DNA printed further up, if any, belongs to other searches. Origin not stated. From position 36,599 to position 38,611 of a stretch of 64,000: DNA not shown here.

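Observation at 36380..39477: Minimal lasso-peptide gene cluster (A-C-B) riding a 3.1-kb tRNA-Val islet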

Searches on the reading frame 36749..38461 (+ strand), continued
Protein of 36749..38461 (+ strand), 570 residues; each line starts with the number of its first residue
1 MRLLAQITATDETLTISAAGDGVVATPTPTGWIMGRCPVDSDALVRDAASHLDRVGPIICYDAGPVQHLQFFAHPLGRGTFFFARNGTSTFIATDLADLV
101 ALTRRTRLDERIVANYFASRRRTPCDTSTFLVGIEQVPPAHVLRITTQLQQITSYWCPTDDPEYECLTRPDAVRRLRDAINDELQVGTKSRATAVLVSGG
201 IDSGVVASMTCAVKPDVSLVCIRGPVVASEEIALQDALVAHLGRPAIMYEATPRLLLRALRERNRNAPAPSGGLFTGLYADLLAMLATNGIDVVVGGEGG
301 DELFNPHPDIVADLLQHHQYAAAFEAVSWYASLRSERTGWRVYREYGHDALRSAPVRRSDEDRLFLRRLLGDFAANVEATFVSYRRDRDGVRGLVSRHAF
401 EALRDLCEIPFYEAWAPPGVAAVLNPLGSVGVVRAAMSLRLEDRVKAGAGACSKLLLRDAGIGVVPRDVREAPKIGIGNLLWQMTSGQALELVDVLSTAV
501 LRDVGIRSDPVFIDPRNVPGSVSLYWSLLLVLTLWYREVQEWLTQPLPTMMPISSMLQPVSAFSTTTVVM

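Call 49: search_protein_families(library=ncbifam, proteins=[P0044, P0050, P0057, P0087, P0088, P0090, P0091, P0097, P0100, P0110], max_evalue=0.00001)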
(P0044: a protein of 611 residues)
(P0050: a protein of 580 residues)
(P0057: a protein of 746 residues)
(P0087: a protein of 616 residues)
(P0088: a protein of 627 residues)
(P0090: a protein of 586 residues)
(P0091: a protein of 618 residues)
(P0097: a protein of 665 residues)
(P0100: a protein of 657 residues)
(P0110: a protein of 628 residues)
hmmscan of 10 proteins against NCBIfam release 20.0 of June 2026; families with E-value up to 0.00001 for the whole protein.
P0044 (611 aa): 6 families
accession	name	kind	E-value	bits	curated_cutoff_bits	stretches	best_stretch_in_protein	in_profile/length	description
NF033561.1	macrolact_Ik_Al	subfamily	2.3e-26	92.6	300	1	98-564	91-520/561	albusnodin/ikarugamycin family macrolactam cyclase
TIGR01536.1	asn_synth_AEB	equivalog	2.9e-22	79.4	267.1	1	109-533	145-514/517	asparagine synthase (glutamine-hydrolyzing)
NF033535.1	lass_lactam_cya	exception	1.3e-15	57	525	1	112-363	147-398/668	lasso peptide isopeptide bond-forming cyclase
TIGR03104.1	trio_amidotrans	equivalog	2.3e-08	32.8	570.1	1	147-243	182-281/589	N-acetylglutaminylglutamine amidotransferase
NF006949.0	PRK09431.1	equivalog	7.7e-08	31.3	499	1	162-248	169-253/554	asparagine synthase B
TIGR03108.1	eps_aminotran_1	hypoth_equivalog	9.2e-08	31.2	816.9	1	109-342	145-372/628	XrtA/PEP-CTERM system amidotransferase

P0050 (580 aa): 4 families
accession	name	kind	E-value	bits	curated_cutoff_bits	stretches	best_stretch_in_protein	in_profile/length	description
NF033561.1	macrolact_Ik_Al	subfamily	3.6e-16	58.9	300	1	85-327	109-350/561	albusnodin/ikarugamycin family macrolactam cyclase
TIGR01536.1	asn_synth_AEB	equivalog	2.9e-11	43.1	267.1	1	105-313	173-374/517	asparagine synthase (glutamine-hydrolyzing)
TIGR00268.2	TIGR00268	equivalog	2.1e-07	30.5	150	1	192-302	12-119/259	ATP-dependent sacrificial sulfur transferase LarE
TIGR03108.1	eps_aminotran_1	hypoth_equivalog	3.1e-06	26.2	816.9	1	105-331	173-394/628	XrtA/PEP-CTERM system amidotransferase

P0057 (746 aa): 3 families
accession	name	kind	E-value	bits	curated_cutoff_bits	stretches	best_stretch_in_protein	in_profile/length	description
NF033561.1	macrolact_Ik_Al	subfamily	2.2e-17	62.9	300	1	74-400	85-411/561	albusnodin/ikarugamycin family macrolactam cyclase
TIGR01536.1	asn_synth_AEB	equivalog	1e-15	57.8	267.1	1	94-322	148-368/517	asparagine synthase (glutamine-hydrolyzing)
TIGR03104.1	trio_amidotrans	equivalog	4.8e-09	35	570.1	1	75-323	135-378/589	N-acetylglutaminylglutamine amidotransferase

P0087 (616 aa): 6 families
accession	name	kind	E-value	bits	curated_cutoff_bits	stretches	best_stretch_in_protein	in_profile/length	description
TIGR01536.1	asn_synth_AEB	equivalog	1.1e-42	146.8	267.1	1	76-338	109-369/517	asparagine synthase (glutamine-hydrolyzing)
NF033535.1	lass_lactam_cya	exception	4.7e-40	137.8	525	2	75-352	107-391/668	lasso peptide isopeptide bond-forming cyclase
NF033561.1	macrolact_Ik_Al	subfamily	7.1e-34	117.3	300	1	39-513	29-494/561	albusnodin/ikarugamycin family macrolactam cyclase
TIGR03104.1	trio_amidotrans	equivalog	3.1e-31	108.3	570.1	1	75-338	107-378/589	N-acetylglutaminylglutamine amidotransferase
TIGR03108.1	eps_aminotran_1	hypoth_equivalog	1.1e-23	83.8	816.9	1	77-338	109-372/628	XrtA/PEP-CTERM system amidotransferase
NF006949.0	PRK09431.1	equivalog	8.8e-15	54.2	499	1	165-245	170-249/554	asparagine synthase B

P0088 (627 aa): 6 families
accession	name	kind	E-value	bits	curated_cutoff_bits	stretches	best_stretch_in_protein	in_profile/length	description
NF033535.1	lass_lactam_cya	exception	3.2e-96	323.4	525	2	86-393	102-410/668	lasso peptide isopeptide bond-forming cyclase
TIGR01536.1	asn_synth_AEB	equivalog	1.8e-66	225.2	267.1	1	90-539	107-517/517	asparagine synthase (glutamine-hydrolyzing)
TIGR03108.1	eps_aminotran_1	hypoth_equivalog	4.9e-49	167.6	816.9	2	88-379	104-390/628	XrtA/PEP-CTERM system amidotransferase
TIGR03104.1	trio_amidotrans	equivalog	9.6e-44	149.6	570.1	1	88-392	104-410/589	N-acetylglutaminylglutamine amidotransferase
NF033561.1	macrolact_Ik_Al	subfamily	7.4e-35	120.6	300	1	119-540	93-494/561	albusnodin/ikarugamycin family macrolactam cyclase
NF006949.0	PRK09431.1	equivalog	2.2e-31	109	499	2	89-366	104-360/554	asparagine synthase B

P0090 (586 aa): 6 families
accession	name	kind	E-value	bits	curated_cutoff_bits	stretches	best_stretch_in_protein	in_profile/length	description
NF033535.1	lass_lactam_cya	exception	3.1e-70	237.5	525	2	75-382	104-419/668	lasso peptide isopeptide bond-forming cyclase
TIGR01536.1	asn_synth_AEB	equivalog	2.8e-44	152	267.1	1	69-512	99-514/517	asparagine synthase (glutamine-hydrolyzing)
NF033561.1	macrolact_Ik_Al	subfamily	8.4e-42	143.5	300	1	96-584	85-559/561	albusnodin/ikarugamycin family macrolactam cyclase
TIGR03108.1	eps_aminotran_1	hypoth_equivalog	2.4e-31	109.1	816.9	2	92-341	122-373/628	XrtA/PEP-CTERM system amidotransferase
TIGR03104.1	trio_amidotrans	equivalog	2.6e-30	105.2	570.1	2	65-259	94-294/589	N-acetylglutaminylglutamine amidotransferase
NF006949.0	PRK09431.1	equivalog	9.7e-19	67.3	499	1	169-340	172-356/554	asparagine synthase B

P0091 (618 aa): 6 families
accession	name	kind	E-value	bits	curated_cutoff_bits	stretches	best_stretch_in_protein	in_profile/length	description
TIGR01536.1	asn_synth_AEB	equivalog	6.7e-52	177.1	267.1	1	91-541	101-517/517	asparagine synthase (glutamine-hydrolyzing)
NF033535.1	lass_lactam_cya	exception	2.3e-51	175.2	525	2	18-404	19-417/668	lasso peptide isopeptide bond-forming cyclase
NF033561.1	macrolact_Ik_Al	subfamily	2e-38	132.4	300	1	115-552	82-501/561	albusnodin/ikarugamycin family macrolactam cyclase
TIGR03104.1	trio_amidotrans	equivalog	7e-33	113.7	570.1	1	86-365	95-378/589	N-acetylglutaminylglutamine amidotransferase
TIGR03108.1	eps_aminotran_1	hypoth_equivalog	4.4e-31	108.2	816.9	1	91-364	100-371/628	XrtA/PEP-CTERM system amidotransferase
NF006949.0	PRK09431.1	equivalog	7.9e-25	87.4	499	1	87-160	95-169/554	asparagine synthase B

P0097 (665 aa): 9 families
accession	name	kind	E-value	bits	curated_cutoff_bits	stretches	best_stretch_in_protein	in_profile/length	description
TIGR01536.1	asn_synth_AEB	equivalog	1.2e-129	433.7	267.1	1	2-577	1-517/517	asparagine synthase (glutamine-hydrolyzing)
TIGR03108.1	eps_aminotran_1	hypoth_equivalog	7.9e-117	391.5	816.9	2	54-413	33-388/628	XrtA/PEP-CTERM system amidotransferase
NF033535.1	lass_lactam_cya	exception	1.1e-111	374.5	525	2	1-437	1-413/668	lasso peptide isopeptide bond-forming cyclase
TIGR03104.1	trio_amidotrans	equivalog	7.4e-98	328.3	570.1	2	62-400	39-381/589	N-acetylglutaminylglutamine amidotransferase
NF006949.0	PRK09431.1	equivalog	7.2e-70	236.1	499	3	64-191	42-168/554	asparagine synthase B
NF033561.1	macrolact_Ik_Al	subfamily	1.2e-34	119.9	300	1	121-644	58-558/561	albusnodin/ikarugamycin family macrolactam cyclase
TIGR01134.1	purF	equivalog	5.1e-12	45.9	350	1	2-189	1-200/432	amidophosphoribosyltransferase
NF001484.0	PRK00331.1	subfamily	3.1e-08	32.5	381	1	1-149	1-161/601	isomerizing glutamine--fructose-6-phosphate transaminase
TIGR01135.1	glmS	equivalog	7.6e-07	28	418.05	1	25-191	21-200/607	glutamine--fructose-6-phosphate transaminase (isomerizing)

P0100 (657 aa): 10 families
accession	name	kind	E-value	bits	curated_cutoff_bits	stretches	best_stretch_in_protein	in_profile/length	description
TIGR03108.1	eps_aminotran_1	hypoth_equivalog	8.2e-165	550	816.9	1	1-620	1-625/628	XrtA/PEP-CTERM system amidotransferase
TIGR01536.1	asn_synth_AEB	equivalog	1.7e-137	459.6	267.1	1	2-556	1-517/517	asparagine synthase (glutamine-hydrolyzing)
TIGR03104.1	trio_amidotrans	equivalog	8.3e-111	371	570.1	2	1-367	1-380/589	N-acetylglutaminylglutamine amidotransferase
NF006949.0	PRK09431.1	equivalog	1.6e-94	317.4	499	3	1-164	1-169/554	asparagine synthase B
NF033535.1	lass_lactam_cya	exception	3.7e-71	240.6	525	2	1-363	1-375/668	lasso peptide isopeptide bond-forming cyclase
NF033561.1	macrolact_Ik_Al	subfamily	2.6e-24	85.7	300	1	113-621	78-556/561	albusnodin/ikarugamycin family macrolactam cyclase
NF001484.0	PRK00331.1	subfamily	4.5e-13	48.5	381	1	57-163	87-201/601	isomerizing glutamine--fructose-6-phosphate transaminase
TIGR01135.1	glmS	equivalog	3.3e-12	45.7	418.05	1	57-164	86-201/607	glutamine--fructose-6-phosphate transaminase (isomerizing)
TIGR01134.1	purF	equivalog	2.6e-10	40.3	350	1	55-175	84-215/432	amidophosphoribosyltransferase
TIGR00364.1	TIGR00364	equivalog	3.8e-08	33.1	150.3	1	255-313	4-60/201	7-cyano-7-deazaguanine synthase QueC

P0110 (628 aa): 6 families
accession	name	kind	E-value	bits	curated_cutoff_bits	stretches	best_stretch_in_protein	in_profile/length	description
NF033535.1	lass_lactam_cya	exception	4.1e-188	627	525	2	1-415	1-417/668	lasso peptide isopeptide bond-forming cyclase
TIGR01536.1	asn_synth_AEB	equivalog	1.9e-82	277.9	267.1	1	4-539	3-514/517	asparagine synthase (glutamine-hydrolyzing)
TIGR03108.1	eps_aminotran_1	hypoth_equivalog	1.4e-65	222.2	816.9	2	1-375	1-371/628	XrtA/PEP-CTERM system amidotransferase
TIGR03104.1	trio_amidotrans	equivalog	5.8e-61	206.4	570.1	2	1-375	1-377/589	N-acetylglutaminylglutamine amidotransferase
NF006949.0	PRK09431.1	equivalog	2.5e-40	138.5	499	3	1-166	1-167/554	asparagine synthase B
NF033561.1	macrolact_Ik_Al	subfamily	1.1e-34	120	300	1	124-550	83-501/561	albusnodin/ikarugamycin family macrolactam cyclase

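Call 88: search_dna_similar(query=window:36749-38461:+, collection=plasmids, mode=protein, max_rows=10, max_evalue=0.001)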
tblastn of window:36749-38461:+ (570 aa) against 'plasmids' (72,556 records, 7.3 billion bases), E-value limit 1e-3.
Records with a match: 10; places in all: 10; records where one place covers at least 80% of the query: 1.
Best place of each record, by identity: <60% 10.
By first word of the organism name: Azospirillum 7; Streptomyces 1; Caulobacter 1; Asticcacaulis 1.
By predicted mobility (MOB-suite, as given by PLSDB): non-mobilizable 6; mobilizable 3; conjugative 1.
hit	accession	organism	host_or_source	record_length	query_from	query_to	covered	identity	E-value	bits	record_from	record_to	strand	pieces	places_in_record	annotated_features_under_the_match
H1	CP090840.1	Streptomyces viridifaciens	Whole organism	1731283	11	507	87%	25.5%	3e-8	65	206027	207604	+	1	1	asparagine synthase C-terminal domain-containing protein | SDR family NAD(P)-dependent oxidoreductase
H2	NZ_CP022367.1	Azospirillum sp. TSH58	single cell,paddy soils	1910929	76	243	29%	27.8%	2e-4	52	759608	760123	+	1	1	record has no annotation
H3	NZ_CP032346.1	Azospirillum brasilense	soil sample,Agricultural field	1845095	76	243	29%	27.8%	2e-4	52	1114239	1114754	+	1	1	record has no annotation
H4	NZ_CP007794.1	Azospirillum argentinense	Triticum aestivum L.,Root,wheat ...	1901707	76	243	29%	27.8%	3e-4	52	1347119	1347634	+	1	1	record has no annotation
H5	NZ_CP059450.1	Azospirillum brasilense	Prokaryotes,soil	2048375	76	243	29%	27.8%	3e-4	52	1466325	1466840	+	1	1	none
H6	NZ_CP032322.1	Azospirillum argentinense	soil sample,Agricultural field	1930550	76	243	29%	27.8%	4e-4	51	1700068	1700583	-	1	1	record has no annotation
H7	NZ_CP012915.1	Azospirillum brasilense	Digitaria eriantha,microbe,root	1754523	76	243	29%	27.8%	4e-4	51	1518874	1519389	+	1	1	none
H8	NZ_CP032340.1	Azospirillum brasilense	soil sample,Agricultural field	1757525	76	243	29%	27.8%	4e-4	51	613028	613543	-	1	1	none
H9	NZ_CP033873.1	Caulobacter sp. FWC26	whole organism,isolated from activated ...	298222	69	207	24%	31.3%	5e-4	51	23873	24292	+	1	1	asparagine synthetase B family protein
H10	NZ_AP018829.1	Asticcacaulis excentricus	Lemna minor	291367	114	245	23%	29.6%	4e-4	51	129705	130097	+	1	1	asparagine synthetase B family protein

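Call 90: get_annotated_region(hit=H10, flank=3500)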
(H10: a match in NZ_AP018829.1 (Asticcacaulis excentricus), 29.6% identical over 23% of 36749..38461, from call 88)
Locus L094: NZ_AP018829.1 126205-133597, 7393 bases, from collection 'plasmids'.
description: Asticcacaulis excentricus strain M6 plasmid pASEM-1, complete sequence
organism: Asticcacaulis excentricus (NCBI taxid 78587)
taxonomy: Bacteria; Pseudomonadota; Alphaproteobacteria; Caulobacterales; Caulobacteraceae; Asticcacaulis; Asticcacaulis excentricus
host: -; source: Lemna minor; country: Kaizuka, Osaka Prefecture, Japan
typing (MOB-suite, as given by PLSDB): non-mobilizable; replicon rep_cluster_753
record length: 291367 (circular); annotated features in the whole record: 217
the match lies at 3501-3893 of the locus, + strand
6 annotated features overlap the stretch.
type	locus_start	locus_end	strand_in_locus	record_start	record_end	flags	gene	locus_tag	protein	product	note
CDS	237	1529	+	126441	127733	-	-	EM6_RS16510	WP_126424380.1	ATP-binding protein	-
CDS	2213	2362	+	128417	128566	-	-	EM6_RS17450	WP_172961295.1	hypothetical protein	-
CDS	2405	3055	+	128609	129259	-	-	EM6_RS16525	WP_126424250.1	lasso peptide biosynthesis B2 protein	-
CDS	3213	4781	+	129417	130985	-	-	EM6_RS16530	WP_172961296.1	asparagine synthetase B family protein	GO:0006529 - asparagine biosynthetic process [Evidence IEA]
CDS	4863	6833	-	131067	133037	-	-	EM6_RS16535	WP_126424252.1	prolyl oligopeptidase family serine peptidase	GO:0006508 - proteolysis [Evidence IEA]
CDS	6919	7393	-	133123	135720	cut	-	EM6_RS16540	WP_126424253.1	TonB-dependent receptor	GO:0015891 - siderophore transport [Evidence IEA]; GO:0055085 - transmembrane transport [Evidence IEA]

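Call 91: get_annotated_region(hit=H9, flank=3500)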
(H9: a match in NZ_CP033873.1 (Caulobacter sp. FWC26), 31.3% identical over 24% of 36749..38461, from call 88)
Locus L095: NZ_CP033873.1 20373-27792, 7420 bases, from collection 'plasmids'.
description: Caulobacter sp. FWC26 plasmid p1, complete sequence
organism: Caulobacter sp. FWC26 (NCBI taxid 69665)
taxonomy: Bacteria; Pseudomonadota; Alphaproteobacteria; Caulobacterales; Caulobacteraceae; Caulobacter; Caulobacter sp. FWC26
host: -; source: whole organism,isolated from activated sludge collected at the Gold Bar wastewater treatment facility; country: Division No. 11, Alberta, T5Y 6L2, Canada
typing (MOB-suite, as given by PLSDB): conjugative; replicon rep_cluster_2440; relaxase MOBQ; mating-pair formation MPF_T
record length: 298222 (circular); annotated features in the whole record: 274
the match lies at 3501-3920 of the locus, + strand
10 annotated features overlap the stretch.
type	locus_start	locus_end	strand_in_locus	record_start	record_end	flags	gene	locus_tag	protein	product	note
CDS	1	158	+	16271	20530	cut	-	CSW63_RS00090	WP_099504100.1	bifunctional class I SAM-dependent methyltransferase/DEAD/DEAH box helicase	-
CDS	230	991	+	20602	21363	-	radC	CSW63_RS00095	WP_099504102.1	DNA repair protein RadC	GO:0006281 - DNA repair [Evidence IEA]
CDS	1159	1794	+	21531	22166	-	-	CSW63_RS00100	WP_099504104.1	GntR family transcriptional regulator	GO:0006355 - regulation of DNA-templated transcription [Evidence IEA]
CDS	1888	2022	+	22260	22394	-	-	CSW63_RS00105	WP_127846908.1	benenodin family lasso peptide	-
CDS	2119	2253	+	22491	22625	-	-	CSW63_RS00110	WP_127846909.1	benenodin family lasso peptide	-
CDS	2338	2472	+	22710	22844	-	-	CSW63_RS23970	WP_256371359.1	hypothetical protein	-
CDS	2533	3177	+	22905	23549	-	-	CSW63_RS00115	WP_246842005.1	lasso peptide biosynthesis B2 protein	-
CDS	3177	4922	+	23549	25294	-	-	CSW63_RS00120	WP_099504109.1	asparagine synthetase B family protein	GO:0006529 - asparagine biosynthetic process [Evidence IEA]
CDS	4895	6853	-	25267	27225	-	-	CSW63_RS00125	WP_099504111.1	Atxe2 family lasso peptide isopeptidase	-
CDS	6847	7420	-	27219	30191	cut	-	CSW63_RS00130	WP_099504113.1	TonB-dependent receptor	GO:0055085 - transmembrane transport [Evidence IEA]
